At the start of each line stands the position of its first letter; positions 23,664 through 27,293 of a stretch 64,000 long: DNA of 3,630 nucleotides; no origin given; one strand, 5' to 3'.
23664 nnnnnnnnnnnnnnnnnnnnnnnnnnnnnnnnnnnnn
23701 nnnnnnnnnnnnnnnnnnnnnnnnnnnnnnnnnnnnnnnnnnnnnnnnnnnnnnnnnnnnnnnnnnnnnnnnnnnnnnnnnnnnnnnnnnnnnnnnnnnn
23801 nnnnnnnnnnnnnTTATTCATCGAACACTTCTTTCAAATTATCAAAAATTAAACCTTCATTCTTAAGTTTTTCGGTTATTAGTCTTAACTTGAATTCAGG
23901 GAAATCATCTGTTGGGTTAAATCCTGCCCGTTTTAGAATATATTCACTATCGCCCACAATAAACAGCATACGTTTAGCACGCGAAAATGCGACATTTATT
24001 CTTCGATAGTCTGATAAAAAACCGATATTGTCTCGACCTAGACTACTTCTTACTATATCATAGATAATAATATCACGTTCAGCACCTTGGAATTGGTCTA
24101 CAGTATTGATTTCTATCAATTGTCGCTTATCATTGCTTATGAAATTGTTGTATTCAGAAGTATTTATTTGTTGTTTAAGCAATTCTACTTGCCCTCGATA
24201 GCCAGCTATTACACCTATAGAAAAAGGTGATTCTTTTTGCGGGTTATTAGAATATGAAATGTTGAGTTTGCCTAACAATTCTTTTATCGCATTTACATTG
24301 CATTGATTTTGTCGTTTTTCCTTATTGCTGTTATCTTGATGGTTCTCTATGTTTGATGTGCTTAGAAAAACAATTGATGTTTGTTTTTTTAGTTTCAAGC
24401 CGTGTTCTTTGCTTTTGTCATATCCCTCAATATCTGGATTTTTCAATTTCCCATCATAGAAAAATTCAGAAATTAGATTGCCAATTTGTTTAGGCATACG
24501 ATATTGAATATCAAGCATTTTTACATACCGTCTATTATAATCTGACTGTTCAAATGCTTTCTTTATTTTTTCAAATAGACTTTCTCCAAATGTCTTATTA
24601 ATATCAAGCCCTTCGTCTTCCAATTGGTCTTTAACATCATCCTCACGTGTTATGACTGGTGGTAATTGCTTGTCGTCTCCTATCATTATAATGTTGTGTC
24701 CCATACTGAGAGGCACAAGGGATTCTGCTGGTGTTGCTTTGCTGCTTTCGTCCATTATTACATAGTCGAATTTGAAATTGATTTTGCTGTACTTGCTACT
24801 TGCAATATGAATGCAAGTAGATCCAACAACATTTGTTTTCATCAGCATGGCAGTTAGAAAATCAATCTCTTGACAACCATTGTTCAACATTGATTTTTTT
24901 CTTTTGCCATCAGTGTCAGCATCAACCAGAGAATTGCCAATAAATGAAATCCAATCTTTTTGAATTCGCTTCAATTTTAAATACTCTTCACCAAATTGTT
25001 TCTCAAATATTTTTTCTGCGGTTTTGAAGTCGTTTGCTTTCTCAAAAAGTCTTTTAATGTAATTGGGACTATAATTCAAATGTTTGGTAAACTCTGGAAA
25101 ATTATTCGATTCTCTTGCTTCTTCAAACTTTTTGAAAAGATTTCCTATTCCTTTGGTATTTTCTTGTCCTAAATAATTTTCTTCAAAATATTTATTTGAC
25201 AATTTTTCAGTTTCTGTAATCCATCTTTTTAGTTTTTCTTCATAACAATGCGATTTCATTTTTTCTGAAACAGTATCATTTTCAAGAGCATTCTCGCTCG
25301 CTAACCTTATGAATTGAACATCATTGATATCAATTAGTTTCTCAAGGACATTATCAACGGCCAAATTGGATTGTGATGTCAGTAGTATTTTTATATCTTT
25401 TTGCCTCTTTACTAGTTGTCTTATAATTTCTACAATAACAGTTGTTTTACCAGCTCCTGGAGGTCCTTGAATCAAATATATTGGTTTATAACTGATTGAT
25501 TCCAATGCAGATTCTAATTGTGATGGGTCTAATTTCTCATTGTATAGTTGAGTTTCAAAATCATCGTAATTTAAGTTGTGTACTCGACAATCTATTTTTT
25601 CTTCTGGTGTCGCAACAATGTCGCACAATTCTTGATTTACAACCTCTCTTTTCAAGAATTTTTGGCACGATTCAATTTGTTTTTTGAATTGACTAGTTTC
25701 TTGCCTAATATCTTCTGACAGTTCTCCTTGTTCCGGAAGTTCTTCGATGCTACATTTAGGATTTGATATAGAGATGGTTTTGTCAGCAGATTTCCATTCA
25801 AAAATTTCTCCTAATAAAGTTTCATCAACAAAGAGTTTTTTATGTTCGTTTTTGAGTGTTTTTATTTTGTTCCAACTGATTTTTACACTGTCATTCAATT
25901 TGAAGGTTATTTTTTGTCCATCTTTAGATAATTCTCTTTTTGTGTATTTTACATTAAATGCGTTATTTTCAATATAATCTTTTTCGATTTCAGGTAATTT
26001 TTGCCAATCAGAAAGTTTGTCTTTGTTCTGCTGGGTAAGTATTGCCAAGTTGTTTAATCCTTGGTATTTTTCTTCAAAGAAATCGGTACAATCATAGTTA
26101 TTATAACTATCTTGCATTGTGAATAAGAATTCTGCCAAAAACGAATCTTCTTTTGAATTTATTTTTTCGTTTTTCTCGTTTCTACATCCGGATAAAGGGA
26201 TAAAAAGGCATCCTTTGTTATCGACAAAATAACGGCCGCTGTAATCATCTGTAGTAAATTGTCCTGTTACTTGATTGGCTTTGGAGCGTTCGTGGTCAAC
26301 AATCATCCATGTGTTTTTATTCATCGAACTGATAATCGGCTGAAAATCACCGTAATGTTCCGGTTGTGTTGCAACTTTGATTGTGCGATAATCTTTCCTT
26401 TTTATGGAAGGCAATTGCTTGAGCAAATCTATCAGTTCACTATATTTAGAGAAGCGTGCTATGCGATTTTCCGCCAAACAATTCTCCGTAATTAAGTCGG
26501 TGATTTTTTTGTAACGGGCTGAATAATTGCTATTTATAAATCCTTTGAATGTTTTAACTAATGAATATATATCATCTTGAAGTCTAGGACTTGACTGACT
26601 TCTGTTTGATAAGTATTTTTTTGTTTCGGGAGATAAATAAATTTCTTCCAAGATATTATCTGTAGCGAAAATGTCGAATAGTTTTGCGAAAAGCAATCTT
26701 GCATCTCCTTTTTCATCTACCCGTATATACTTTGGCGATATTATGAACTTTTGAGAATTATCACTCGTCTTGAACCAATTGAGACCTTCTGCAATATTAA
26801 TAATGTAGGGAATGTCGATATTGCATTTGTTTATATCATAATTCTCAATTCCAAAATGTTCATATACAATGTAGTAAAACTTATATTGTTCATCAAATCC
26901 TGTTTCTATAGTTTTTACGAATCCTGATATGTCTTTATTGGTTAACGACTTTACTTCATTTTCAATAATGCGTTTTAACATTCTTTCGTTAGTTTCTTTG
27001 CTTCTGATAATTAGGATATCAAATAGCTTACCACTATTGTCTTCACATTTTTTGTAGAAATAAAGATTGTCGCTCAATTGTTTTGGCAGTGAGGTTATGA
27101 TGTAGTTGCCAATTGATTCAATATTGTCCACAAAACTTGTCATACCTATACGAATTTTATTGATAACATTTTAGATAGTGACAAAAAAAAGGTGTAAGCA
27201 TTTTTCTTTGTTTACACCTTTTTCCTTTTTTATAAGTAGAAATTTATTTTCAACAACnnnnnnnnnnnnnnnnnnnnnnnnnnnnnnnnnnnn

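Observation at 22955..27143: Pseudokinase-Upf1-like helicase fusion translationally coupled to a wHTH partner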

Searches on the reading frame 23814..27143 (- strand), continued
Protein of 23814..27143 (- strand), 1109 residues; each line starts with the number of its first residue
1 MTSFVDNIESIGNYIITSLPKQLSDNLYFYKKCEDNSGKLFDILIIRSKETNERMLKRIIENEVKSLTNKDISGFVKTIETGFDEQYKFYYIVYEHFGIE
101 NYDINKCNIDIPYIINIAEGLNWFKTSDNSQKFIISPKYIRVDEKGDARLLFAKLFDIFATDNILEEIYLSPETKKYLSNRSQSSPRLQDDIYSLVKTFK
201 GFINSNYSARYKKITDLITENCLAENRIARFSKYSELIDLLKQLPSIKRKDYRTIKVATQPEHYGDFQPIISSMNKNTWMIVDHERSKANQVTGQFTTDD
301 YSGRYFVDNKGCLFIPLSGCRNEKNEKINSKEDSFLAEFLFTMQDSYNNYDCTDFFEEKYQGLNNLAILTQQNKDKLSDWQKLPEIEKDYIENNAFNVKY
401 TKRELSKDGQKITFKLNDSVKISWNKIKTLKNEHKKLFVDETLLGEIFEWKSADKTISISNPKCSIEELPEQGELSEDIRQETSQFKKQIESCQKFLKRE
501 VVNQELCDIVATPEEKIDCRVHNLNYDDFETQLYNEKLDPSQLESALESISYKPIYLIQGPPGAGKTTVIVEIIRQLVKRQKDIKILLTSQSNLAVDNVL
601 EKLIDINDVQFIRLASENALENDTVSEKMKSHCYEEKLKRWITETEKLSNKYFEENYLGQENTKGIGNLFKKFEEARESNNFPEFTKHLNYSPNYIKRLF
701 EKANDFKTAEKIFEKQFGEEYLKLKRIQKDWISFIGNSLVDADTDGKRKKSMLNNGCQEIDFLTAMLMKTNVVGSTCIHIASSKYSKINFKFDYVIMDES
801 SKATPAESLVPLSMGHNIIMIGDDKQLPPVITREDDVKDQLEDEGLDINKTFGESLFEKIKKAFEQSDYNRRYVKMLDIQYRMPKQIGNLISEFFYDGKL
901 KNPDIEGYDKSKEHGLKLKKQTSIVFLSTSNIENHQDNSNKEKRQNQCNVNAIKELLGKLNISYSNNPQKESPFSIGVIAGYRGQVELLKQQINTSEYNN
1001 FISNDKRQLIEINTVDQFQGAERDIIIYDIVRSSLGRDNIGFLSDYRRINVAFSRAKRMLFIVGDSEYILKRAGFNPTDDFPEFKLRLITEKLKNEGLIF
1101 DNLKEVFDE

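Call 47: get_annotated_region(hit=H14, flank=4000)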
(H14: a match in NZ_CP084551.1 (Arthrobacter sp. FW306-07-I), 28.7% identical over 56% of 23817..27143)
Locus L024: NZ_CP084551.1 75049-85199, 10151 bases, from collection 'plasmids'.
description: Arthrobacter sp. FW306-07-I plasmid unnamed
organism: Arthrobacter sp. FW306-07-I (NCBI taxid 2879622)
taxonomy: Bacteria; Actinomycetota; Actinomycetes; Micrococcales; Micrococcaceae; Arthrobacter; Arthrobacter sp. FW306-07-I
host: -; source: isolate,terrestrial sediment; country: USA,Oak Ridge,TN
typing (MOB-suite, as given by PLSDB): conjugative; relaxase MOBP; mating-pair formation MPF_T
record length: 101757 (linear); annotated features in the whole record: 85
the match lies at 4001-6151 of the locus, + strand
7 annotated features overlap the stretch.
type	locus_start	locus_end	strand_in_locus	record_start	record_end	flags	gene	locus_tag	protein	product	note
CDS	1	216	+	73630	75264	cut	-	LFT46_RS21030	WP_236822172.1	ATP/GTP-binding protein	-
CDS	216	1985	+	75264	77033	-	-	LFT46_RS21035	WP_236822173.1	type IV secretory system conjugative DNA transfer family protein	-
CDS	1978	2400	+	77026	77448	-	-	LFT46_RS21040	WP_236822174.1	DUF4913 domain-containing protein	-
CDS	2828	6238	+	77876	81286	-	-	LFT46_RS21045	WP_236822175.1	serine/threonine-protein kinase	-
CDS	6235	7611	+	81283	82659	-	-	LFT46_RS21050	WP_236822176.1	hypothetical protein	-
CDS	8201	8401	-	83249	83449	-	-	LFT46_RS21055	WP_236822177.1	hypothetical protein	-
CDS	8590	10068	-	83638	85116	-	-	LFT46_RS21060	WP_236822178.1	mannitol dehydrogenase family protein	-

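Call 48: get_annotated_region(hit=H15, flank=4000)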
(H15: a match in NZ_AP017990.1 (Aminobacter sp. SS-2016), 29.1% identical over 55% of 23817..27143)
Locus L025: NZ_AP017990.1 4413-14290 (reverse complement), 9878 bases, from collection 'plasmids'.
description: Aminobacter sp. SS-2016 strain Y103A plasmid pANY103d, complete sequence
organism: Aminobacter sp. SS-2016 (NCBI taxid 1870862)
taxonomy: Bacteria; Pseudomonadota; Alphaproteobacteria; Hyphomicrobiales; Phyllobacteriaceae; Aminobacter; Aminobacter sp. SS-2016
host: -; source: Lotus japoicus; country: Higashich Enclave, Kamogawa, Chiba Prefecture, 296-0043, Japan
typing (MOB-suite, as given by PLSDB): conjugative; relaxase MOBQ; mating-pair formation MPF_T
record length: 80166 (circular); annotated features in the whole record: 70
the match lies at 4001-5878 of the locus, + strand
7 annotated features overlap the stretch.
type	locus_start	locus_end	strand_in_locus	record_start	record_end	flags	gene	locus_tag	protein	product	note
CDS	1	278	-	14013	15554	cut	-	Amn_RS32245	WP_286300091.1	hypothetical protein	-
CDS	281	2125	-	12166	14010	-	-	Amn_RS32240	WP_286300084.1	hypothetical protein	-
CDS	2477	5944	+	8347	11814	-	-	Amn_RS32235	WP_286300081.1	AAA domain-containing protein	-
CDS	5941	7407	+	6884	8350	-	-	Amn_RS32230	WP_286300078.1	hypothetical protein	-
CDS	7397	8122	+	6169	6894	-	-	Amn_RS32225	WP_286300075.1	protein phosphatase 2C domain-containing protein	-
CDS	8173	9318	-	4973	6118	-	-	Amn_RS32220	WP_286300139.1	RHE_PE00001 family protein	-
CDS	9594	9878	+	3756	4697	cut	-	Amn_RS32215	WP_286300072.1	recombinase family protein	GO:0006310 - DNA recombination [Evidence IEA]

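Call 49: get_annotated_region(hit=H17, flank=4000)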
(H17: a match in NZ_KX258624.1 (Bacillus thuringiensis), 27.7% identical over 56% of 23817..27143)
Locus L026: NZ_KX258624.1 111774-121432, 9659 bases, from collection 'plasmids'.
description: Bacillus thuringiensis strain INTA Fr7-4 plasmid pFR260, complete sequence
organism: Bacillus thuringiensis (NCBI taxid 1428)
taxonomy: Bacteria; Bacillota; Bacilli; Bacillales; Bacillaceae; Bacillus; Bacillus thuringiensis
host: -; source: -; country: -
typing (MOB-suite, as given by PLSDB): conjugative; replicon rep_cluster_125; relaxase MOBV; mating-pair formation MPF_T
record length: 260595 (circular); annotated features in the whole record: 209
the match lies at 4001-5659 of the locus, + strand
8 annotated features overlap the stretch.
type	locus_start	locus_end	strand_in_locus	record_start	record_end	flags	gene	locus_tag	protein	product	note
CDS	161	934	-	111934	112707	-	-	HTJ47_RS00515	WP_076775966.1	hypothetical protein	-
CDS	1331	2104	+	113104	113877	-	-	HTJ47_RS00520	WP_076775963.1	hypothetical protein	-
CDS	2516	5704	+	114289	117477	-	-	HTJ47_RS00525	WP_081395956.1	serine/threonine-protein kinase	-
CDS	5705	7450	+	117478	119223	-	-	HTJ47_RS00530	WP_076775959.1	hypothetical protein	-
CDS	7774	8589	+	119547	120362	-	-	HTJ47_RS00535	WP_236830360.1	Rpn family recombination-promoting nuclease/putative transposase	-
CDS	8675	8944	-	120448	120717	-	-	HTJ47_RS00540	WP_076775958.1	hypothetical protein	-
CDS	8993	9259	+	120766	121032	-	-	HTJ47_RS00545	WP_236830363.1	hypothetical protein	-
CDS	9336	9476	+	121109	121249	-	-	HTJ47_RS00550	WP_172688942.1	hypothetical protein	-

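Call 50: get_annotated_region(hit=H18, flank=4000)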
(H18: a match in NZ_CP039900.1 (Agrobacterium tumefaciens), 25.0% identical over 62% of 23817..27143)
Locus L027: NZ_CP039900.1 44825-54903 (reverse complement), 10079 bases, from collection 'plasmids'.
description: Agrobacterium tumefaciens strain CFBP5877 plasmid pAtCFBP5877b, complete sequence
organism: Agrobacterium tumefaciens (NCBI taxid 358)
taxonomy: Bacteria; Pseudomonadota; Alphaproteobacteria; Hyphomicrobiales; Rhizobiaceae; Agrobacterium; Agrobacterium tumefaciens
host: -; source: -; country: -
typing (MOB-suite, as given by PLSDB): conjugative; replicon rep_cluster_593; relaxase MOBQ; mating-pair formation MPF_T
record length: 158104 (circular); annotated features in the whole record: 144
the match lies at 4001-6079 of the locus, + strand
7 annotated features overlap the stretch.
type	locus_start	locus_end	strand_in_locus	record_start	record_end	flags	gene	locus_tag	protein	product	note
CDS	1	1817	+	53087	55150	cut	-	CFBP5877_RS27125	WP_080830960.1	ATP-binding protein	-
CDS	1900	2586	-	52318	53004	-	-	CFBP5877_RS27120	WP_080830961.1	hypothetical protein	-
CDS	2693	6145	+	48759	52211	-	-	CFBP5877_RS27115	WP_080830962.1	serine/threonine-protein kinase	-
CDS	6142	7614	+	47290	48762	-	-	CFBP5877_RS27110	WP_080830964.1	hypothetical protein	-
CDS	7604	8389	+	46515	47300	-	-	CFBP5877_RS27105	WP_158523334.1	protein phosphatase 2C domain-containing protein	-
CDS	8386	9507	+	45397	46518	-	-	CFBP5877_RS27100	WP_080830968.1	DUF3800 domain-containing protein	-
CDS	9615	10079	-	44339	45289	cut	-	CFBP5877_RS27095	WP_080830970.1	hypothetical protein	-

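Call 51: get_annotated_region(hit=H21, flank=4000)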
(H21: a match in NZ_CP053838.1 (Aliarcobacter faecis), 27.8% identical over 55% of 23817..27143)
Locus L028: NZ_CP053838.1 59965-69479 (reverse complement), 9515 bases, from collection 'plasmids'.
description: Aliarcobacter faecis strain CCUG 66484 plasmid pAFAEC, complete sequence
organism: Aliarcobacter faecis (NCBI taxid 1564138)
taxonomy: Bacteria; Campylobacterota; Epsilonproteobacteria; Campylobacterales; Arcobacteraceae; Aliarcobacter; Aliarcobacter faecis
host: -; source: Cell culture,Human septic tank; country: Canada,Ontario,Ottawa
typing (MOB-suite, as given by PLSDB): non-mobilizable
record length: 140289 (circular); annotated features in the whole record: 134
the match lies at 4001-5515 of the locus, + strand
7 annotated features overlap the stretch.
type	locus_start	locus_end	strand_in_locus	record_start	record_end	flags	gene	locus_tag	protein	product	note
CDS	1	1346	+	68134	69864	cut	-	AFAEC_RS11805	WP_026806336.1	DUF87 domain-containing protein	-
CDS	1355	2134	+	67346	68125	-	-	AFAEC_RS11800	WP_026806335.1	DUF6602 domain-containing protein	-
CDS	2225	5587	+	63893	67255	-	-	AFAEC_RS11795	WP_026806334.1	AAA domain-containing protein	-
CDS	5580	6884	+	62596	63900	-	-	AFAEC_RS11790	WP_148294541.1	hypothetical protein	-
CDS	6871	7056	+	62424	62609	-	-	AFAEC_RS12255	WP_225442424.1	hypothetical protein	-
CDS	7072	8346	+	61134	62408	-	-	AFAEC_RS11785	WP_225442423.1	DUF2779 domain-containing protein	-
CDS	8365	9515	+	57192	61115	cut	-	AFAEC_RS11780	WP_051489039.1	DEAD/DEAH box helicase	-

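Call 52: get_annotated_region(hit=H25, flank=4000)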
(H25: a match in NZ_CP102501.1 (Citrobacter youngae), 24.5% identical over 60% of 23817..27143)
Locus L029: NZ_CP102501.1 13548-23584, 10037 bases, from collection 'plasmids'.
description: Citrobacter youngae strain CF10 plasmid pCF10-tmexCD1, complete sequence
organism: Citrobacter youngae (NCBI taxid 133448)
taxonomy: Bacteria; Pseudomonadota; Gammaproteobacteria; Enterobacterales; Enterobacteriaceae; Citrobacter; Citrobacter youngae
host: -; source: Homo sapiens,Blood; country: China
typing (MOB-suite, as given by PLSDB): non-mobilizable; replicon IncHI1B,IncQ1; mating-pair formation MPF_F
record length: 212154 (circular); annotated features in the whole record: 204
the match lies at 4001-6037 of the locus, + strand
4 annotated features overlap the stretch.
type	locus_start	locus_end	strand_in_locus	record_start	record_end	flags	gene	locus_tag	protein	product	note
CDS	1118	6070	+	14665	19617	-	-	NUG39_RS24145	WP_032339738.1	AAA domain-containing protein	-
CDS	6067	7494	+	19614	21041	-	-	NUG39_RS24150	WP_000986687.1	hypothetical protein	-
CDS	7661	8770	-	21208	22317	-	-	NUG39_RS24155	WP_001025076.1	hypothetical protein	-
CDS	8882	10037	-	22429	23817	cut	-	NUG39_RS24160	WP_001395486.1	TnsD family Tn7-like transposition protein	-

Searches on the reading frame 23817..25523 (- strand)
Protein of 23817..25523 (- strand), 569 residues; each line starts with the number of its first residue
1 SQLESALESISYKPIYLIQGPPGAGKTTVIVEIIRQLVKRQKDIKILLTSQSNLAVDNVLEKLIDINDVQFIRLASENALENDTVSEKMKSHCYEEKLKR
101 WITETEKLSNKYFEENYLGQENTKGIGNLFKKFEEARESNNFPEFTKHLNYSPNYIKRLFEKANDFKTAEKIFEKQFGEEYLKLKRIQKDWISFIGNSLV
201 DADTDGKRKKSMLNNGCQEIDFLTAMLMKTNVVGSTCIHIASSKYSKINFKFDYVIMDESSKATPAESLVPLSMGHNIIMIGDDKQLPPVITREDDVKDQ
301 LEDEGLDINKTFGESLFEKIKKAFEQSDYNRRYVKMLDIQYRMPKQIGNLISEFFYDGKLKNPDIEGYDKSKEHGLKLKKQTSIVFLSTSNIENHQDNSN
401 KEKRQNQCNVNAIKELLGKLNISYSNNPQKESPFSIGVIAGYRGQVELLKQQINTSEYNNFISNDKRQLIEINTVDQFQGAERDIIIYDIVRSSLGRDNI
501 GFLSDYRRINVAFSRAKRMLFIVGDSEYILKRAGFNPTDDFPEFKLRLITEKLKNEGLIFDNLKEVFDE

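Call 19: search_protein_families(library=padloc, proteins=[window:23817-25523:-], max_evalue=1)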
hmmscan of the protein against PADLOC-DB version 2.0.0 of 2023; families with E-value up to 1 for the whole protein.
window:23817-25523:- (569 aa): 16 families
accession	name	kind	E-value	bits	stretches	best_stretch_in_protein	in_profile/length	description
PDLC03920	MkoA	-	1.6e-124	415.5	1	4-531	622-1081/1112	-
PDLC03921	MkoA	-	2.4e-94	315.2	1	2-528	1031-1569/1607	-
PDLC03924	MkoC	-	9.3e-34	114.7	2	252-532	671-950/1136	-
PDLC05009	PDC-S37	-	1e-17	61.3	2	249-520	935-1191/1550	-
PDLC02194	Hhe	-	2.2e-08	29.8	1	249-521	1378-1633/1911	-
PDLC04140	mad8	-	2.3e-08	31.9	1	11-159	25-146/314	mads_8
PDLC02895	DpdJ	-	1.7e-05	19.8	2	458-523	384-451/2112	DpdJ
PDLC04476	PDC-M16A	-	4.6e-05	20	1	13-47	25-59/691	-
PDLC05065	PDC-S68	-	8e-05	18.6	2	250-290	702-745/1221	-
PDLC00132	GajB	-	9.4e-05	19.2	1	17-69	20-72/625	UrvD helicase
PDLC00149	GajB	-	9.9e-05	18.9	1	13-65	18-71/577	UrvD helicase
PDLC00112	GajB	-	0.00057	16.6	1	18-63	23-69/581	UrvD helicase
PDLC00136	GajB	-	0.0013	15.7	1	18-59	22-63/570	UrvD helicase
PDLC00121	GajB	-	0.0039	13.8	1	16-70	21-78/565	UrvD helicase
PDLC04236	PDC-M01A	-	0.01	12.9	0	20-46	70-96/388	-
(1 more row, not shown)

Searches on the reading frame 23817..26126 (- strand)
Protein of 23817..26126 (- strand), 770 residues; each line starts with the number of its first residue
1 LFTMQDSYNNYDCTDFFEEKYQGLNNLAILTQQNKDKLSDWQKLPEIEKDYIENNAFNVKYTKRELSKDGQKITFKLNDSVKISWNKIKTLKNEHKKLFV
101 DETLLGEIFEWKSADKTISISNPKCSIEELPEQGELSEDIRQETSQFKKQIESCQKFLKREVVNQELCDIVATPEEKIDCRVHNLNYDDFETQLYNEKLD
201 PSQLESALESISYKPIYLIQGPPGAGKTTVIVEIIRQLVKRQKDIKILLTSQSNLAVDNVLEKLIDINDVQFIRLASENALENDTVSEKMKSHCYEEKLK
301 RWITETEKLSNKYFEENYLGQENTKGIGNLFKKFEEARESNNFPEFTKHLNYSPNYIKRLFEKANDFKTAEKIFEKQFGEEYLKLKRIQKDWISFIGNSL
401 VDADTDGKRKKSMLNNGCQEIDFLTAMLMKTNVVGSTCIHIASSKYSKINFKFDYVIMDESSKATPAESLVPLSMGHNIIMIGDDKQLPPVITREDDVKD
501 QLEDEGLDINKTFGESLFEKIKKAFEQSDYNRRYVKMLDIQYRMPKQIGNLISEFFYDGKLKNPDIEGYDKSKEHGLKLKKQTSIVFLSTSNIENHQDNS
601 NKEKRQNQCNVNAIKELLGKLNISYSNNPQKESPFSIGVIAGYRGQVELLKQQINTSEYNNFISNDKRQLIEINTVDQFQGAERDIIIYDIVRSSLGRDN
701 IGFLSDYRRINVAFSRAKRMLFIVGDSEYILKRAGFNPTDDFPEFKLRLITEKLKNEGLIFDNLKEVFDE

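Call 81: search_solved_structures(query=window:23817-26126:-, max_evalue=0.00001, show_alignments=0)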
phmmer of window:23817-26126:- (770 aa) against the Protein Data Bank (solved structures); distinct sequences matched with E-value up to 0.00001: 24.
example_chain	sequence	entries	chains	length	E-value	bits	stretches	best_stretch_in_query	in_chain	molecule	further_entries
8ram_O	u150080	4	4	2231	2.3e-35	125.2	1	184-732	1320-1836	Helicase SEN1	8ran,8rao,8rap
5mzn_A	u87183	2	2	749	5.1e-35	124.1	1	415-732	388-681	Helicase SEN1,Helicase SEN1 | Helicase SEN1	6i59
2xzo_A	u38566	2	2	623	2e-32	115.5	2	426-739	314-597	REGULATOR OF NONSENSE TRANSCRIPTS 1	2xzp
2gjk_A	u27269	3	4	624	2e-32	115.5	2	426-739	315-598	Regulator of nonsense transcripts 1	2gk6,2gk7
6ej5_A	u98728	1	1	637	2.2e-32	115.3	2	426-739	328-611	Regulator of nonsense transcripts 1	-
4b3g_A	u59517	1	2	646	2.3e-32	115.3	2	450-733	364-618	DNA-BINDING PROTEIN SMUBP-2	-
4b3f_X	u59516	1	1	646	2.3e-32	115.3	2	450-733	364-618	DNA-BINDING PROTEIN SMUBP-2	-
2wjv_A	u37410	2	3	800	5.2e-32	114.1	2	427-739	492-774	REGULATOR OF NONSENSE TRANSCRIPTS 1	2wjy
9qwn_A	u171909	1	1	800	5.3e-32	114.1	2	427-739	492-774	Isoform 2 of Regulator of nonsense transcripts 1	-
8rd3_A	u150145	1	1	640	7.2e-32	113.6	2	427-732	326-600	ATP-dependent helicase NAM7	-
2xzl_A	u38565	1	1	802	1.7e-31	112.4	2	427-732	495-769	ATP-DEPENDENT HELICASE NAM7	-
9qdq_A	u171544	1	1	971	2.5e-31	111.9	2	427-732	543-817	ATP-dependent helicase NAM7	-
8ftm_A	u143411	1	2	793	2.2e-30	108.7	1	427-731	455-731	5'-3' RNA helicase-like protein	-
8fth_A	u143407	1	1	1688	1.7e-29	105.8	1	427-731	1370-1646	5'-3' RNA helicase-like protein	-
8ftk_A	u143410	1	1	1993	2.6e-29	105.2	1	427-731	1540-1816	5'-3' RNA helicase-like protein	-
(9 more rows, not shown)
